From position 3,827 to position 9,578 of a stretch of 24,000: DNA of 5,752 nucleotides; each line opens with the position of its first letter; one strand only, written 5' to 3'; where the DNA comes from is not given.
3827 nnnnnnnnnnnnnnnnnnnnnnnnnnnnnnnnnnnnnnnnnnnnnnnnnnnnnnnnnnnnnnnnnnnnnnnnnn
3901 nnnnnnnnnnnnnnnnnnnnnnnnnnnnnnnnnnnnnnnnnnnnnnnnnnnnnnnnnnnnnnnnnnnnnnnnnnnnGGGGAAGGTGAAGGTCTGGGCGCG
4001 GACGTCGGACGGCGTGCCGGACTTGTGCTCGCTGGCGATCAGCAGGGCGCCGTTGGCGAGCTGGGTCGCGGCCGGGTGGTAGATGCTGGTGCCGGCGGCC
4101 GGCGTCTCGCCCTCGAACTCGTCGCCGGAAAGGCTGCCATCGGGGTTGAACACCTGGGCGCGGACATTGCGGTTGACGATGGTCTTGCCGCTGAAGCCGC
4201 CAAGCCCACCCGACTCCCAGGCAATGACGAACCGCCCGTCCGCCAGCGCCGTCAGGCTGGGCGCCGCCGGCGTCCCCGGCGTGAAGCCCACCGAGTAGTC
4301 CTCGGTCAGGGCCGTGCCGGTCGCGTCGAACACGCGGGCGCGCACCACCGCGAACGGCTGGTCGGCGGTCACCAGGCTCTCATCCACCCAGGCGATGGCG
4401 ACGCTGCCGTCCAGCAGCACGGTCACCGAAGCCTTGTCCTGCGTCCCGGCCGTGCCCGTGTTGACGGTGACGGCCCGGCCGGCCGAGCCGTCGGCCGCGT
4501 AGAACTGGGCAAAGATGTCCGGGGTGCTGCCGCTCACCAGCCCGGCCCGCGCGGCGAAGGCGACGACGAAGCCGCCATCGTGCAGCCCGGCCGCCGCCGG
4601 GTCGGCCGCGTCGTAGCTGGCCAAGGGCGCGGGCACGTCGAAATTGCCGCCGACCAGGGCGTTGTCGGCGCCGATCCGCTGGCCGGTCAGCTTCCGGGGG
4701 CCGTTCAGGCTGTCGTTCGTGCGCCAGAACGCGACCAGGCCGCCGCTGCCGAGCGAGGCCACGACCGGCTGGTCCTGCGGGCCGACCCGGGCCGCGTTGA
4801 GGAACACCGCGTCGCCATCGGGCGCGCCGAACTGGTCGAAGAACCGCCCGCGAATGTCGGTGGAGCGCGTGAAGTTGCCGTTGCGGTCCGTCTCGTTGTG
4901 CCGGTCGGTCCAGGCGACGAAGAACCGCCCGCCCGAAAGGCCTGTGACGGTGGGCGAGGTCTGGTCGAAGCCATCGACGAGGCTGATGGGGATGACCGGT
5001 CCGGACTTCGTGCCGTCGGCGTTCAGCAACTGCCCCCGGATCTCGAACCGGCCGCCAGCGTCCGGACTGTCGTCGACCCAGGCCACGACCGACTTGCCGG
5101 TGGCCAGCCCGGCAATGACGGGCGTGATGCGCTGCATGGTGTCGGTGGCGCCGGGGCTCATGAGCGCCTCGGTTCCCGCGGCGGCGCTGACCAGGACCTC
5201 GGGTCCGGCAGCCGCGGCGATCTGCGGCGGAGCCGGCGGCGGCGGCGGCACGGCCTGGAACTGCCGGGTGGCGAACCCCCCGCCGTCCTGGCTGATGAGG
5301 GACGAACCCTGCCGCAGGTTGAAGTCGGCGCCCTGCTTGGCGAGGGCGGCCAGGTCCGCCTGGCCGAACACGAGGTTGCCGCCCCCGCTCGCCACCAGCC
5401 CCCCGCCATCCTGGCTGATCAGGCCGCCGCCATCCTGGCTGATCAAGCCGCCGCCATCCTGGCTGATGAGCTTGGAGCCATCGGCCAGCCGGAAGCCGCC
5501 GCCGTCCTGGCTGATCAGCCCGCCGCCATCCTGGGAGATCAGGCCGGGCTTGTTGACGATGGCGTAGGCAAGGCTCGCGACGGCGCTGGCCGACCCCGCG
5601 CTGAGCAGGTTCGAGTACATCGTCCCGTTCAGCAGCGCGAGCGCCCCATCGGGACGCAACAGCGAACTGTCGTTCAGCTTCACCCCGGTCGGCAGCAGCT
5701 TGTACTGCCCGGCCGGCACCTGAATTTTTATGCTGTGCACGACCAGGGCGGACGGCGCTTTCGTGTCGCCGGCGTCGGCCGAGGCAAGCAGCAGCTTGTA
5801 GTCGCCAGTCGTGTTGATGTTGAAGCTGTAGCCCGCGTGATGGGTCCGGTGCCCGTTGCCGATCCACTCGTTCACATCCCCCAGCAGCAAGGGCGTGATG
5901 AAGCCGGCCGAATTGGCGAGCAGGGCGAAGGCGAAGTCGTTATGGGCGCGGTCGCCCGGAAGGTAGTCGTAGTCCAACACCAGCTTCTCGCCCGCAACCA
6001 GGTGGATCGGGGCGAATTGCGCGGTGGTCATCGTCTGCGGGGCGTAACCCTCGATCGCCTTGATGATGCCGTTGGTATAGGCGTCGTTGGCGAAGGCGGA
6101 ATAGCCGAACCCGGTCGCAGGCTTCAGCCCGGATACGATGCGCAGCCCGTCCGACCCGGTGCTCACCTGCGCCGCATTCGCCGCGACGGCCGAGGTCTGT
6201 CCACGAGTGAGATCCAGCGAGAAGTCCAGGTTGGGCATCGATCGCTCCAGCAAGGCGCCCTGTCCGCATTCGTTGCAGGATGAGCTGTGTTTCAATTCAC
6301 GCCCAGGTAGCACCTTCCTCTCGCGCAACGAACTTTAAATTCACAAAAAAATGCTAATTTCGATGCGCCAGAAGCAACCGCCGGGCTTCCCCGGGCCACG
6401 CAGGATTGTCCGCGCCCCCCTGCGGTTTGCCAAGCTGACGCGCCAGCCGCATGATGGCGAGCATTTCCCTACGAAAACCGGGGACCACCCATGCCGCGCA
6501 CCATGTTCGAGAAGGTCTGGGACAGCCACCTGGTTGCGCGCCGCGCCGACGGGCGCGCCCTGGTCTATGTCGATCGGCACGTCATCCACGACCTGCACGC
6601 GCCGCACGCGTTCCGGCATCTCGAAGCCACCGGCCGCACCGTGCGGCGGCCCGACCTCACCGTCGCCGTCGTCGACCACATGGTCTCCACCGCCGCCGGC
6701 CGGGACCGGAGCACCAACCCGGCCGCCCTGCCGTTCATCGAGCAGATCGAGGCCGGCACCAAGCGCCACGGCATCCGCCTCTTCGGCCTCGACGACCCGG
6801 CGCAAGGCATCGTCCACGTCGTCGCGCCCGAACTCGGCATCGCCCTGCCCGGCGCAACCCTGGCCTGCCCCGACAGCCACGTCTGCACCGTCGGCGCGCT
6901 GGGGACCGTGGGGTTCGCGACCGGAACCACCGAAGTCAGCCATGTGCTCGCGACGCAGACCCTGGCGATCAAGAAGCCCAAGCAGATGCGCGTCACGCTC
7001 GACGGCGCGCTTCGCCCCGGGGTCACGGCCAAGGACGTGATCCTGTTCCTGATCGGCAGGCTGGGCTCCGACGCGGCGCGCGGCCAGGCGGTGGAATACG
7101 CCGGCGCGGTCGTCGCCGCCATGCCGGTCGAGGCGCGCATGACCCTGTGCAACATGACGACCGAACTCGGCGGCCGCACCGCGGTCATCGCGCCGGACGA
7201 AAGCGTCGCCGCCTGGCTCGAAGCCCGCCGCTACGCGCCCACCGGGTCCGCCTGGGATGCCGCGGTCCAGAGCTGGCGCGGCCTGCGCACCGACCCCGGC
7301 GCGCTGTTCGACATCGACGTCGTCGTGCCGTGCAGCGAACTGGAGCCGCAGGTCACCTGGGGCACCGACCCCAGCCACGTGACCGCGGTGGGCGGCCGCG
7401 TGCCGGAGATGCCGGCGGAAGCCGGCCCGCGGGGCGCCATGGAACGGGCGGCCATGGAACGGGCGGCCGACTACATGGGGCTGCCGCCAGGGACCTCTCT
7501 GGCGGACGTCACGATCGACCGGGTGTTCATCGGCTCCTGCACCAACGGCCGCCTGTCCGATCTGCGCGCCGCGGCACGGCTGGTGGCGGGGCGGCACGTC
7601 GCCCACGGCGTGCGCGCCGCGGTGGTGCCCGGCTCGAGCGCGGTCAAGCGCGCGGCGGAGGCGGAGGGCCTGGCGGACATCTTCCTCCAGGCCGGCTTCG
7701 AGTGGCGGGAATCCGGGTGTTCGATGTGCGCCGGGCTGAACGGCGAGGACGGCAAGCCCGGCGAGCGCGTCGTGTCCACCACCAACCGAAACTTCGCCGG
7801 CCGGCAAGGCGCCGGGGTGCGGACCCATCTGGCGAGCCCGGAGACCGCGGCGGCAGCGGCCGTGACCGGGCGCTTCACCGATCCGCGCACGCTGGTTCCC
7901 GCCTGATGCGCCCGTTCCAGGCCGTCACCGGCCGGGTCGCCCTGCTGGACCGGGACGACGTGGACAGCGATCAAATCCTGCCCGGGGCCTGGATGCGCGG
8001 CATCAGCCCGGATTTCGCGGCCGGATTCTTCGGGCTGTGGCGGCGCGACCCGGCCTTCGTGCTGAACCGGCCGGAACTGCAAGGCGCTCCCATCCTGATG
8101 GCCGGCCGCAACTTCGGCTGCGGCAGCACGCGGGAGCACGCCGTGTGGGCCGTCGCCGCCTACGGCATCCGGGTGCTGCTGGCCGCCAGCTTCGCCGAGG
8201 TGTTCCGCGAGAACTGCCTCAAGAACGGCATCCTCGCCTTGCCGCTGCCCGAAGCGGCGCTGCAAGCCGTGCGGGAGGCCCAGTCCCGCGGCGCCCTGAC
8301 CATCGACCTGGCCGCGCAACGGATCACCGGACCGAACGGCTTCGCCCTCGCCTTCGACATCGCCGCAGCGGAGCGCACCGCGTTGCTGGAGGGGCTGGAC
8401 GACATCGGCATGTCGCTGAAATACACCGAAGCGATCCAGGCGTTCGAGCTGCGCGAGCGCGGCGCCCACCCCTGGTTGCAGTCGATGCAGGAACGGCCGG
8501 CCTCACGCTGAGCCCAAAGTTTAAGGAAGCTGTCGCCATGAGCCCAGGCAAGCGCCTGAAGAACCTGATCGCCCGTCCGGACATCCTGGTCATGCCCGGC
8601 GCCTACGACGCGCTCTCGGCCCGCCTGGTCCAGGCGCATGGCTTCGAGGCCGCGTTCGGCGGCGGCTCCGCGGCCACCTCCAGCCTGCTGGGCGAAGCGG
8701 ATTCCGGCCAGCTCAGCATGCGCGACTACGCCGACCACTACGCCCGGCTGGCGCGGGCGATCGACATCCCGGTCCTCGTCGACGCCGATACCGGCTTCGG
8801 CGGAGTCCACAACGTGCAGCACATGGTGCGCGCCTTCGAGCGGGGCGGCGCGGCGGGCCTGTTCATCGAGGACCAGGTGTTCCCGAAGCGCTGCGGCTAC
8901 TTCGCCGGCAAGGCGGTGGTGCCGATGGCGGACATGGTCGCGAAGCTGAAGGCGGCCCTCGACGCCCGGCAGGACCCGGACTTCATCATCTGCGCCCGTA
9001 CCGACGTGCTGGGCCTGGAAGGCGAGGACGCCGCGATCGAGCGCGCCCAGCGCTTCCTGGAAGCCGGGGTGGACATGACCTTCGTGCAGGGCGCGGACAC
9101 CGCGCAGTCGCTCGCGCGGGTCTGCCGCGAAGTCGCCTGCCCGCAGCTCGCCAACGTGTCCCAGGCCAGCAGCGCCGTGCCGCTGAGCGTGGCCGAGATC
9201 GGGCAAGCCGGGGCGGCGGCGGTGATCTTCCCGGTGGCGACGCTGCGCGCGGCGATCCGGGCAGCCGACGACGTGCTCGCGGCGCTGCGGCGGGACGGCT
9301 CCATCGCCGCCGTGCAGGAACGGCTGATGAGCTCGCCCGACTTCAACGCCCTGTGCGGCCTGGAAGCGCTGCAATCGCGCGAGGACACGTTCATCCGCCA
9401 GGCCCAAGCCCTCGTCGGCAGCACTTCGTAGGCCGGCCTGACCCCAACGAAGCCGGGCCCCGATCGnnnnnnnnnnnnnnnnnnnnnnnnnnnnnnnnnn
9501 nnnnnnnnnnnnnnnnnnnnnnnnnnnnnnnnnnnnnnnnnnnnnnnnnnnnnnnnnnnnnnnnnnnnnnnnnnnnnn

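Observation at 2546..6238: Orphan, cysteine-free ~1230-aa mosaic exoprotein stacking five distinct repeat/domain types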

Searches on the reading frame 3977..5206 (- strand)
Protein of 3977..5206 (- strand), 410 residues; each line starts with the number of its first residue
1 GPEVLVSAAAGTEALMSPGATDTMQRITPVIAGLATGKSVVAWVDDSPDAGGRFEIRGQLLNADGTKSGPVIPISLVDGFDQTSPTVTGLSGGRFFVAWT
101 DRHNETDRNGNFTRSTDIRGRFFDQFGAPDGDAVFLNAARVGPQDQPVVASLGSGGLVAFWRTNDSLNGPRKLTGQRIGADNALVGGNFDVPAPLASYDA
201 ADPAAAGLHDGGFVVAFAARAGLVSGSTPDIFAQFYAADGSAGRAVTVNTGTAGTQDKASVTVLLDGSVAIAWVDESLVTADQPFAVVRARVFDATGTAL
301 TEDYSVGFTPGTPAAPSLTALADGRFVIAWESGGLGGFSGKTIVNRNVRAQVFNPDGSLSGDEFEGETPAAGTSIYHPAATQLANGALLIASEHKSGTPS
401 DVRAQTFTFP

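Call 85: search_solved_structures(query=A4, max_evalue=1)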
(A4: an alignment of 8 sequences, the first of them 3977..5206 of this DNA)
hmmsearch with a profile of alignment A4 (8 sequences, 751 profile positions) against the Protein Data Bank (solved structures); distinct sequences matched with E-value up to 1: 40.
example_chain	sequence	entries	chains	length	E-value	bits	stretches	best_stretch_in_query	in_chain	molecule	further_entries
7usl_C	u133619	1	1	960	1.1e-59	205.5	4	431-656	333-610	Bifunctional hemolysin-adenylate cyclase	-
7rah_E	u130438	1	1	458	1.3e-36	129.3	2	429-680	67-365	Bifunctional adenylate cyclase toxin/hemolysin CyaA,Bifunctional adenylate cyclase toxin/h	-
6sus_A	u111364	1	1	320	6.5e-24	87.3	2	550-653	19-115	Bifunctional hemolysin/adenylate cyclase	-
1akl_A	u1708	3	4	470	2.6e-23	85.3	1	574-728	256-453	ALKALINE PROTEASE | ALKALINE METALLOPROTEINASE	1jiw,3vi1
1kap_P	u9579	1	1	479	2.9e-23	85.2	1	574-728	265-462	ALKALINE PROTEASE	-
1go7_P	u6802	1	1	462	2.2e-22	82.2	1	552-692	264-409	PROTEASE C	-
3hbu_P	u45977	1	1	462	2.4e-22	82.1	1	552-692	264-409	Secreted protease C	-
1go8_P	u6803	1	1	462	2.5e-22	82.1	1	552-692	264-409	PROTEASE C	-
1k7g_A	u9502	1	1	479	2.6e-22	82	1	552-692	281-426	secreted protease C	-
1k7i_A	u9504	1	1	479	2.8e-22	81.9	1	552-692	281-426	secreted protease C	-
3hbv_P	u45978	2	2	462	2.9e-22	81.9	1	552-692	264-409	Secreted protease C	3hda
1sat_A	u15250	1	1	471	3.2e-22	81.7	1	574-749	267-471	SERRATIA PROTEASE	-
3hb2_P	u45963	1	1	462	3.9e-22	81.4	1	552-692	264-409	Secreted protease C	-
1k7q_A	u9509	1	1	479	4.2e-22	81.3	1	552-692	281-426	SECRETED PROTEASE C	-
6ixx_A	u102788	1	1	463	6.1e-22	80.8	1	546-727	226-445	Alkaline metalloprotease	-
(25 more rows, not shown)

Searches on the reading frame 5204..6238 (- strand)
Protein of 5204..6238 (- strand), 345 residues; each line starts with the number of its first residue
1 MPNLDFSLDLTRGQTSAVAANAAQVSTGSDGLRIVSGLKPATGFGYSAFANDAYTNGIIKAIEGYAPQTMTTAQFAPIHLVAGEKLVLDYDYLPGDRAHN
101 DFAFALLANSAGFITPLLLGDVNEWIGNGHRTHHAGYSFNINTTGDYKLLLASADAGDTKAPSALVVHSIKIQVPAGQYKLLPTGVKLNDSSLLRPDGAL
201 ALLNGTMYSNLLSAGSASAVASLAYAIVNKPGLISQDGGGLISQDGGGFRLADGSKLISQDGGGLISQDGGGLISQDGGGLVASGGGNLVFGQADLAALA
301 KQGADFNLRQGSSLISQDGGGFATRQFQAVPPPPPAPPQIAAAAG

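Call 44: predict_structure(alignment_id=A1)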
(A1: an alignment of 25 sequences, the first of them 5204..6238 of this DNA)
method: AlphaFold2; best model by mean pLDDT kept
length: 345 residues; sequences in the alignment: 25
mean_pLDDT: 79.4   pTM: 0.67
mean pLDDT of the five models: 79.4, 78.8, 78.3, 78.1, 76.1
residues with pLDDT >= 90: 186; 70-90: 61; 50-70: 35; < 50: 63
segments of 3 or more residues with pLDDT < 50: 238-250, 255-289, 316-329
pLDDT, mean of each block of 10 residues (from residue 1): 94 95 95 95 77 72 85 97 98 95 96 94 96 97 97 92 97 96 95 98 97 95 83 54 42 48 43 42 42 71 74 48 41 70 57
secondary structure, 60 per line:
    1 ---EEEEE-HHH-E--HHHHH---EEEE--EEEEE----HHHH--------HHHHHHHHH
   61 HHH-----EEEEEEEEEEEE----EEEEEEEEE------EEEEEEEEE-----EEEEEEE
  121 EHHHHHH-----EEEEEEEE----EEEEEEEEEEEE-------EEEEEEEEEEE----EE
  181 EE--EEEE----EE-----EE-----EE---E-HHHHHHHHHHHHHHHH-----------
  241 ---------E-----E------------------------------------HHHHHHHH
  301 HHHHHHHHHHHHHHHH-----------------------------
elements in order: E4-8 H17-21 E25-28 E31-35 H40-43 H52-63 E69-80 E85-93 E100-108 E114-121 H122-127 E133-140 E145-156 E164-174 E179-182 E185-188 H214-229 H293-316
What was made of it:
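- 5552..6238 (-): N-terminal domain, aa 1-229: β-sandwich/jelly-roll (aa 1-~205) plus one helix (aa 214-229). It is always at the extreme N-terminus in relatives. AF2 pLDDT is >90 over aa 1-225 (call 44).
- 5276..5542 (-): Octapeptide array, aa 233-321: six exact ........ units plus degenerate units (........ and others), interrupted by a helical insert at aa ~293-313. AF2 pLDDT is about 42, so the array is not modelled (call 44).
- Checked: Residues 4-8 form a strand of the folded domain at pLDDT 94 (call 44). The N-terminal domain is about 205-230 aa, not about 175 (call 44).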

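Call 47: fold_search(model_id=the predicted structure, library=pdb)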
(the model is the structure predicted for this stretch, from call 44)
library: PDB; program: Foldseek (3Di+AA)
matches with E <= 10: 1643; with E <= 0.001: 5
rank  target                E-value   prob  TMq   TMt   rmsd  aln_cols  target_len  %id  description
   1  1gny_A                3.8e-04  1.00  0.30  0.58   5.2       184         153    8  xylan-binding module CBM15 (released 2001-11-29)
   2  8jmq_A                6.3e-04  1.00  0.26  0.45  10.1       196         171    9  Crystal structure of hinokiresinol synthase (released 2023-12-20)
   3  8a28_A                7.0e-04  0.98  0.22  0.20   8.1       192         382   10  Structure of the astacin zymogen of LAST-MAM from Limulus polyphemus (released 2022-10-19)
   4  8jmr_A                7.9e-04  1.00  0.25  0.43   9.8       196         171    9  Crystal structure of hinokiresinol synthase in complex with 1,7-bis(4-hydroxyphenyl)hepta-1,6-dien-3-one (released 2023-12-20)
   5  7auw_A                9.3e-04  0.99  0.26  0.18  12.9       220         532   10  Inhibitory complex of human meprin beta with mouse fetuin-B. (released 2021-04-14)
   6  9vql_A                1.0e-03  0.96  0.21  0.10  10.8       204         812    9  Cryo-EM structure of the dimeric Elapor1 mutant (released 2025-07-23)
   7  5azw_A                1.2e-03  1.00  0.19  0.53   5.2       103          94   16  Crystal structure of p24beta1 GOLD domain (released 2016-09-14)
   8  2zex_A                1.4e-03  1.00  0.28  0.56   4.5       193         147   11  Family 16 carbohydrate binding module (released 2008-03-04)
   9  1us2_A                1.4e-03  1.00  0.26  0.18   6.9       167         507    6  Xylanase10C (mutant E385A) from Cellvibrio japonicus in complex with xylopentaose (released 2003-12-18)
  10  4gwm_A                1.5e-03  0.99  0.23  0.15  13.3       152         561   10  Crystal structure of human promeprin beta (released 2012-09-19)
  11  4gwn_A                1.6e-03  0.98  0.26  0.17  14.3       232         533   11  Crystal structure of human mature meprin beta (released 2012-09-19)
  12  9cyn_B                1.8e-03  0.99  0.27  0.39  13.1       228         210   10  Flagellar filament sheath protein FlaA1 (released 2026-03-18)
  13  8qpg_TA               1.9e-03  1.00  0.26  0.22   8.2       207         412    8  Turret of Haloferax tailed virus 1 (released 2024-10-09)
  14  9qxq                  1.9e-03  0.99  0.21  0.07   9.8       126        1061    7  native structure of full-length pesticidal protein Cry1Ca18 at pH9, from crystals formed in vivo (released 2026-02-11)
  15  8a1f_A                2.0e-03  1.00  0.21  0.21   5.3       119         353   12  Human PTPRK N-terminal domains MAM-Ig-FN1 (released 2023-03-15)
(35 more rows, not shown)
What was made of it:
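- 5552..6238 (-): The best Foldseek PDB matches are CBM15, CBM16, CBM4, CBM6 and MAM domains, with E 4e-4 to 5e-3 and TM 0.4-0.58 on the target (call 47).
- On LapA-like (BTLCP-linked) RTX adhesins: The N-terminal fold is CBM/MAM-like (call 47).
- It is a confident β-jelly-roll whose closest solved folds are carbohydrate-binding modules and MAM domains (calls 44, 47).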

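Call 80: search_solved_structures(query=A1, max_evalue=1)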
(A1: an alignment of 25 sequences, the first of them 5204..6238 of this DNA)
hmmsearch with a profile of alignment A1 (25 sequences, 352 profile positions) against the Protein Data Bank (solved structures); distinct sequences matched with E-value up to 1: 2.
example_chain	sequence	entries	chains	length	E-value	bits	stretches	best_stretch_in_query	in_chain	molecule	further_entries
1ao0_A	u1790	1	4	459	0.76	11.6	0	256-341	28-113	GLUTAMINE PHOSPHORIBOSYLPYROPHOSPHATE AMIDOTRANSFERASE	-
1gph_1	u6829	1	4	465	0.77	11.6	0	256-341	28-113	GLUTAMINE PHOSPHORIBOSYL-PYROPHOSPHATE AMIDOTRANSFERASE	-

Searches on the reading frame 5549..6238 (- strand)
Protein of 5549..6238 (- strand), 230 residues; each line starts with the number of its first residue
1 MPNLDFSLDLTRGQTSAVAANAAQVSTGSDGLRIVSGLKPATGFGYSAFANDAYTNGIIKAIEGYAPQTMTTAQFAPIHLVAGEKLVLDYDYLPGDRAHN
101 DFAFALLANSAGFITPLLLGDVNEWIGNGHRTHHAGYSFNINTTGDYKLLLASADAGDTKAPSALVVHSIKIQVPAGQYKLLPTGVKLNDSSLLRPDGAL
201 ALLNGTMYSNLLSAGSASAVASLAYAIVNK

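Call 60: find_homologous_proteins(query=window:5549-6238:-, max_evalue=0.001)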
Query window:5549-6238:-: 2870 candidates shared short words with the query, none scored E <= 0.001.
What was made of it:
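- Tried and rejected: A homology search with the N-terminal 230 aa alone returned nothing, not even the self match (call 60).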

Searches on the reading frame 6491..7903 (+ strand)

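Call 16: search_protein_families(library=pfam, proteins=[window:6491-7903:+], max_evalue=0.001)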
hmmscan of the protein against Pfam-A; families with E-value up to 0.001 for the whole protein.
window:6491-7903:+ (471 aa): 1 family
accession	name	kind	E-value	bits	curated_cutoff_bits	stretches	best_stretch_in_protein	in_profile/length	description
PF00330.25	Aconitase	-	4.9e-148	494.4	28.7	1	7-460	1-463/463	Aconitase family (aconitate hydratase)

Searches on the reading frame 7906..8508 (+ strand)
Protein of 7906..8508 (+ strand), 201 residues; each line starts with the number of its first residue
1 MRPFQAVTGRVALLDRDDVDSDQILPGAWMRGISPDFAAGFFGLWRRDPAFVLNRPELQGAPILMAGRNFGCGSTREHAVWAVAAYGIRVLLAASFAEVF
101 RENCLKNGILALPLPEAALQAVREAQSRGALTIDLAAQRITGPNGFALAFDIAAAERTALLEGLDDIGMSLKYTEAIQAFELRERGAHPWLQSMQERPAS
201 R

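Call 16: search_protein_families(library=pfam, proteins=[window:7906-8508:+], max_evalue=0.001)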
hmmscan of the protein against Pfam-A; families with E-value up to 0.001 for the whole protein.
seq(201 aa): 1 family
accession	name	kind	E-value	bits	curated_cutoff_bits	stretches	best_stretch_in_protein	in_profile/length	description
PF00694.25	Aconitase_C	-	2e-20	73.9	22.8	1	49-116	60-130/131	Aconitase C-terminal domain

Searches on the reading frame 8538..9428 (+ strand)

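Call 16: search_protein_families(library=pfam, proteins=[window:8538-9428:+], max_evalue=0.001)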
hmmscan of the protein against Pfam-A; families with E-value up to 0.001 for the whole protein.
seq(297 aa): 3 families
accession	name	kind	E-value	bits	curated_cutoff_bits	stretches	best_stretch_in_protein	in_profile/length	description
PF13714.12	PEP_mutase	-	1.9e-48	165.6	31.5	1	7-249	1-238/240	Phosphoenolpyruvate phosphomutase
PF00463.27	ICL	-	1.4e-13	50.6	26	1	77-157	150-233/526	Isocitrate lyase family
PF02548.21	Pantoate_transf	-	1.5e-05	25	28.7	0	7-91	7-89/259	Ketopantoate hydroxymethyltransferase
